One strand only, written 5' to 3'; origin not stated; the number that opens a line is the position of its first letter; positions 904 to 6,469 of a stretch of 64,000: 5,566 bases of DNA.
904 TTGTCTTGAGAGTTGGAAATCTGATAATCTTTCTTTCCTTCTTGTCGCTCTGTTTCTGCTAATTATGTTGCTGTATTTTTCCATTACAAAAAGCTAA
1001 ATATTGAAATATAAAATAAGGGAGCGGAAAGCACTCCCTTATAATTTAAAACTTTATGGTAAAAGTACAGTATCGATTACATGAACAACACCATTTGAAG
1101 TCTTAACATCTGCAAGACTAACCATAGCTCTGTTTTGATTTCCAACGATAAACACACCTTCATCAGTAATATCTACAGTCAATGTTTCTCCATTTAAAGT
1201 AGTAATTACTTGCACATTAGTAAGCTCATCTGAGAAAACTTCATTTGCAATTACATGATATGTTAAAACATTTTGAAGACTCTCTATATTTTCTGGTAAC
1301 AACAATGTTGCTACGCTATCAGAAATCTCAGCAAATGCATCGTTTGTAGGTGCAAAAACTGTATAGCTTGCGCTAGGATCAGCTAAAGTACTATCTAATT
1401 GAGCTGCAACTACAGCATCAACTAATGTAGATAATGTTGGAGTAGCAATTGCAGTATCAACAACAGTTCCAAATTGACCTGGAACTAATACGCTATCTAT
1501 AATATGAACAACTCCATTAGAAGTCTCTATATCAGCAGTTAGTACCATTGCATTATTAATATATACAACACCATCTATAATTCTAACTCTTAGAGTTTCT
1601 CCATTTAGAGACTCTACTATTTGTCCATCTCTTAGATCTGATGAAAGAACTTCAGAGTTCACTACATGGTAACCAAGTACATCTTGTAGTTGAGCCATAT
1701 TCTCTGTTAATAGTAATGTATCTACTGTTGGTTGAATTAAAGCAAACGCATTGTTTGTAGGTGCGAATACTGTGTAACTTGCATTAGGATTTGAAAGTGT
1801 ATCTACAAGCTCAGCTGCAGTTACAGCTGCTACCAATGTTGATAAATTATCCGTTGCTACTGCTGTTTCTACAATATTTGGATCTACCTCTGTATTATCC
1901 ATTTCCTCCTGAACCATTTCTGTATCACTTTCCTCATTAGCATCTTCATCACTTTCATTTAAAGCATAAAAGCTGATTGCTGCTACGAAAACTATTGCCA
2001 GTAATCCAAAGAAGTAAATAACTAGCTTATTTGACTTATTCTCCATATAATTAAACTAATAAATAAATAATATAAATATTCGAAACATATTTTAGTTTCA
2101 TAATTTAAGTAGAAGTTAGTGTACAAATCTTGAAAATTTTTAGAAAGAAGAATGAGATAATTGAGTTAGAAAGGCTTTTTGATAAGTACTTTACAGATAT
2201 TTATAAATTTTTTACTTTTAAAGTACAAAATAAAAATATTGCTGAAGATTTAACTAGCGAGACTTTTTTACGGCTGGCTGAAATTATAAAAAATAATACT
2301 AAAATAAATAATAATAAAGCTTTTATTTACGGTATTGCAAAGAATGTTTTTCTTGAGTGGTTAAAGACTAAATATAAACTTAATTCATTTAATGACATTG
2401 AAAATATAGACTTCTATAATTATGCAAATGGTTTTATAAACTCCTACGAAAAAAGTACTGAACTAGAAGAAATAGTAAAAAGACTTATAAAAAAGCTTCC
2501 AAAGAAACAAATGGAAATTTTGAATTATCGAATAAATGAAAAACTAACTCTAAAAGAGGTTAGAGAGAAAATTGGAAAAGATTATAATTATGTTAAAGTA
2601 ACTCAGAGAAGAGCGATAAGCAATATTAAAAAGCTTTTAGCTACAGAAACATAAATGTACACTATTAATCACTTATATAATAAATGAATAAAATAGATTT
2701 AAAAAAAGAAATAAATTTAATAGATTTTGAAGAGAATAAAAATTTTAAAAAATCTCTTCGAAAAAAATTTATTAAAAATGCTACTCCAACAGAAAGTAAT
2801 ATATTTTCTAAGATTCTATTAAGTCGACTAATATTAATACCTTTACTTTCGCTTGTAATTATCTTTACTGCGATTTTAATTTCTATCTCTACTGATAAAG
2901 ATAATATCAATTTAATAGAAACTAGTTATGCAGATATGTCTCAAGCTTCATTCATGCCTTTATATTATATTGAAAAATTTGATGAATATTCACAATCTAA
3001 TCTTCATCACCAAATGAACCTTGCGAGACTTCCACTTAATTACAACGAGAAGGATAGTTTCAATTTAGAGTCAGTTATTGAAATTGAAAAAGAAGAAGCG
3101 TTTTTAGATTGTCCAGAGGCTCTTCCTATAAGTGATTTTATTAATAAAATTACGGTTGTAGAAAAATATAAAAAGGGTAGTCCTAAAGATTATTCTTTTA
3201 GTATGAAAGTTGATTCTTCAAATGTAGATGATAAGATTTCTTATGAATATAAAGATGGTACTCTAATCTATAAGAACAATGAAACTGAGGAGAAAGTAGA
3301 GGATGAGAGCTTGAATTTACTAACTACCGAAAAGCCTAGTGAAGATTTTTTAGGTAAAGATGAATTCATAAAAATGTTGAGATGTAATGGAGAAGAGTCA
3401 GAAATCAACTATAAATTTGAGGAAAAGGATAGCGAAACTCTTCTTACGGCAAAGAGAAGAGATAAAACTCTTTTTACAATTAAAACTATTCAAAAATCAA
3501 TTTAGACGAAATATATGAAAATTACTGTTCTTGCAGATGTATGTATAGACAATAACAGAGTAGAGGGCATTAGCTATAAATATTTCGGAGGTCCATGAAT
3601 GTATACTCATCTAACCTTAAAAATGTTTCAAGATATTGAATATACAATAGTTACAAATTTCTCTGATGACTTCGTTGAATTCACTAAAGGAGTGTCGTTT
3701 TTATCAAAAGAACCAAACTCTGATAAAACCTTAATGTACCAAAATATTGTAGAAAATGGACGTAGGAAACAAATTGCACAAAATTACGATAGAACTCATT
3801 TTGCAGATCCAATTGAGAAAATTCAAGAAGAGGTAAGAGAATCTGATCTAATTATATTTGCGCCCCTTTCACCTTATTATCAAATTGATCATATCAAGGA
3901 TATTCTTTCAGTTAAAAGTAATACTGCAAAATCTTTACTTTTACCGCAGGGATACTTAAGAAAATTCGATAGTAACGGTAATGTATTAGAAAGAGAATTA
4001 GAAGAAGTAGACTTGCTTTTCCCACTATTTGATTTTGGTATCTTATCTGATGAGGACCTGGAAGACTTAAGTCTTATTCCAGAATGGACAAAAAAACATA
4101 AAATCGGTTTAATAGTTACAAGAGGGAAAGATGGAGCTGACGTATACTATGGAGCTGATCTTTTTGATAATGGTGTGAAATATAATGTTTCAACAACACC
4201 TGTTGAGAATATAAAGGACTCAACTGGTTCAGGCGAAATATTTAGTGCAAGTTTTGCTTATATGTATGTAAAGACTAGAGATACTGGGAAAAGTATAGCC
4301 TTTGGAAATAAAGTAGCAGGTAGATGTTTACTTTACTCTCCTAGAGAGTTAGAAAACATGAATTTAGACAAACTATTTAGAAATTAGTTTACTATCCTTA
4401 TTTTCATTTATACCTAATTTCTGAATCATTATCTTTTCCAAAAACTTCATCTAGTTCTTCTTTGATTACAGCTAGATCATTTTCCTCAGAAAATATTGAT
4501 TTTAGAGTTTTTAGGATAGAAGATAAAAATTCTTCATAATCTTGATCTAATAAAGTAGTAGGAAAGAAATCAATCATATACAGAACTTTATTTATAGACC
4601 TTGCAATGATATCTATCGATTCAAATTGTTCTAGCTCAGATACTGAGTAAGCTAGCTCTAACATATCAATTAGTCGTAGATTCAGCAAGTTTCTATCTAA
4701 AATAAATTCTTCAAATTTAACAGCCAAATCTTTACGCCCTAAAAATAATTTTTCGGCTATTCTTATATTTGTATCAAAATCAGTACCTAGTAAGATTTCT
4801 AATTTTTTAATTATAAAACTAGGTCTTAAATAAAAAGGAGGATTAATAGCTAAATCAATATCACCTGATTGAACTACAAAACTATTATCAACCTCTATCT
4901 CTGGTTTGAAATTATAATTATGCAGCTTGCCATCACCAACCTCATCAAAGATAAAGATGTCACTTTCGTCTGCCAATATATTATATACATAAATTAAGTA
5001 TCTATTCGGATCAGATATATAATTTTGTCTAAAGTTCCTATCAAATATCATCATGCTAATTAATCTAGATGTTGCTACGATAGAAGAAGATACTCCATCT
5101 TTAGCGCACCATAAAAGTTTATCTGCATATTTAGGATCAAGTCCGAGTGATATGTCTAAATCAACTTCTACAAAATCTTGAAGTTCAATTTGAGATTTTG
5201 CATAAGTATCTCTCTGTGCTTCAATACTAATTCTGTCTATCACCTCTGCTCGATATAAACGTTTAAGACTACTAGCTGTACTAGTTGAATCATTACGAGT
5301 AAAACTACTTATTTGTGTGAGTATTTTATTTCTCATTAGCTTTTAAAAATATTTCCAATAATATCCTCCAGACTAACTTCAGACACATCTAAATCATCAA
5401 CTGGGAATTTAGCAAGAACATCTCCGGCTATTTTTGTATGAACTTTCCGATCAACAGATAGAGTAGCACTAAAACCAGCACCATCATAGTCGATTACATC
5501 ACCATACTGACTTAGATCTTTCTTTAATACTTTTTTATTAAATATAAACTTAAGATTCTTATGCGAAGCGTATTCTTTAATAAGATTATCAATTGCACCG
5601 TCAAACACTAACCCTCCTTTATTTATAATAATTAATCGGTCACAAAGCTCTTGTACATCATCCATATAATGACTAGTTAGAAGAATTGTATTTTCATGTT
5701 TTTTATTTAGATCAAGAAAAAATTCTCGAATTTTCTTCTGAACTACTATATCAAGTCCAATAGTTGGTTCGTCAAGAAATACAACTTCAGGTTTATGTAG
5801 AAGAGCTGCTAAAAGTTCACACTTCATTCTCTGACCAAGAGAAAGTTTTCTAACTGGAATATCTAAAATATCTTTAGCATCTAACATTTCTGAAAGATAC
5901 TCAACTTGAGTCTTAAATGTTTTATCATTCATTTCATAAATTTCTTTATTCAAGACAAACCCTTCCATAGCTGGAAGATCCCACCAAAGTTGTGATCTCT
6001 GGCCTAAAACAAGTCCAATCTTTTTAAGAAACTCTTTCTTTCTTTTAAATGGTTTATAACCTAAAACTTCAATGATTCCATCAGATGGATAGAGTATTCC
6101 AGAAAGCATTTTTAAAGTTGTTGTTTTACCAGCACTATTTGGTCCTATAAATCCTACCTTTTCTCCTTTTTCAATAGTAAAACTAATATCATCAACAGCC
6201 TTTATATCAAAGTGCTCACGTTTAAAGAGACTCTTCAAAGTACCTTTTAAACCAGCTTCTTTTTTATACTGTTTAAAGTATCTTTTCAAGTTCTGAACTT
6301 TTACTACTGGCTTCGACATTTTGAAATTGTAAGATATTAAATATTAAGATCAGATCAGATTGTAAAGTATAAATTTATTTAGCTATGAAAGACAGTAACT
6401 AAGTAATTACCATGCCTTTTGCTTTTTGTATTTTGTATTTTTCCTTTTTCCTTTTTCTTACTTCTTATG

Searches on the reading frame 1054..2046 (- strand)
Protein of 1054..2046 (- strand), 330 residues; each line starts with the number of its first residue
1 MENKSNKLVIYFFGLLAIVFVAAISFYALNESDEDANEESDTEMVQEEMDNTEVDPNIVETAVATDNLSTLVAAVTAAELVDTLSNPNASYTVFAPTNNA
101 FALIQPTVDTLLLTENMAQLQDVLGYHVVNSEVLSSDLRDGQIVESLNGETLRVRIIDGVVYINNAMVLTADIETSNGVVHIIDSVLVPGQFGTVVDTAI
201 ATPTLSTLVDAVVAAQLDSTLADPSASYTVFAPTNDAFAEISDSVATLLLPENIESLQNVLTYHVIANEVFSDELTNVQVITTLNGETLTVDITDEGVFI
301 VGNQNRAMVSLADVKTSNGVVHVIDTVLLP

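Call 24: search_protein_families(library=pfam, proteins=[window:1054-2046:-], max_evalue=0.00001)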
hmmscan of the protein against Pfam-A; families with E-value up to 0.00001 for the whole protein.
window:1054-2046:- (330 aa): 1 family
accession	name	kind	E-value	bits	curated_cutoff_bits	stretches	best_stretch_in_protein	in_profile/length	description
PF02469.27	Fasciclin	-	7.5e-70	233.3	22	2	67-189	2-123/123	Fasciclin domain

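Call 30: find_encoding_contigs(protein=window:1054-2046:-, flank=10000, max_places=2)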
Protein window:1054-2046:- (330 aa): 1 contig read that carries it; 1 place shown.
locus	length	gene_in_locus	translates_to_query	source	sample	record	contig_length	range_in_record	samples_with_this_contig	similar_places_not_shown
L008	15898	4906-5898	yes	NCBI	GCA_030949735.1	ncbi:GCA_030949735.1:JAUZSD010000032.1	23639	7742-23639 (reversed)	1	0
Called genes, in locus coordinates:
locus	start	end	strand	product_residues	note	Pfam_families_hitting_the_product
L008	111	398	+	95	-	PF06182:ABC2_membrane_6 (weak)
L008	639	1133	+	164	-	PF00005:ABC_tran (faint)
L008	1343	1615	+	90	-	-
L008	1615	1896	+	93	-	-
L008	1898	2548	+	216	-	-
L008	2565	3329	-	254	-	PF00294:PfkB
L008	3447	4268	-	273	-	-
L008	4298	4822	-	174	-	PF04542:Sigma70_r2 (weak)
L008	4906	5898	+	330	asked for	PF02469:Fasciclin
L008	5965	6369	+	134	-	-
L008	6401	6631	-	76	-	-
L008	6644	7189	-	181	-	-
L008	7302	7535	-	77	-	PF01272:GreA_GreB (weak)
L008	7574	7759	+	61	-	-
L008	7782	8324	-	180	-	PF01931:NTPase_I-T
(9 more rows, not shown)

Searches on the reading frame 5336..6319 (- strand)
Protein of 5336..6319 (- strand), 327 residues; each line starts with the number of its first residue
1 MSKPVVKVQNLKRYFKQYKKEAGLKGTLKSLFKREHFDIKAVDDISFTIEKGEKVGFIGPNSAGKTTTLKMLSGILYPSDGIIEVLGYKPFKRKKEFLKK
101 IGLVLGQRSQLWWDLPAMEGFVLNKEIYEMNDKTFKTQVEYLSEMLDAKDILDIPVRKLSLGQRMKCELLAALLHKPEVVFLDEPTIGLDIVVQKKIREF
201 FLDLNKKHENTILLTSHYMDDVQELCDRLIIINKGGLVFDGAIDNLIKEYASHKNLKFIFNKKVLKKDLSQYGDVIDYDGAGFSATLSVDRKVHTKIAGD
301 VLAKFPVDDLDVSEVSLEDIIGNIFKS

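Call 24: search_protein_families(library=pfam, proteins=[window:5336-6319:-], max_evalue=0.00001)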
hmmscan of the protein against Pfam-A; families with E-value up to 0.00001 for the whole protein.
window:5336-6319:- (327 aa): 2 families
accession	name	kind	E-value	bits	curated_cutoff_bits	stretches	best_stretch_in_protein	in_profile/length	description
PF00005.33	ABC_tran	-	1.7e-24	87.4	25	1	43-186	2-136/137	ABC transporter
PF13304.12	AAA_21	-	1.5e-13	52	27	1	142-217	221-298/304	AAA domain, putative AbiEii toxin, Type IV TA system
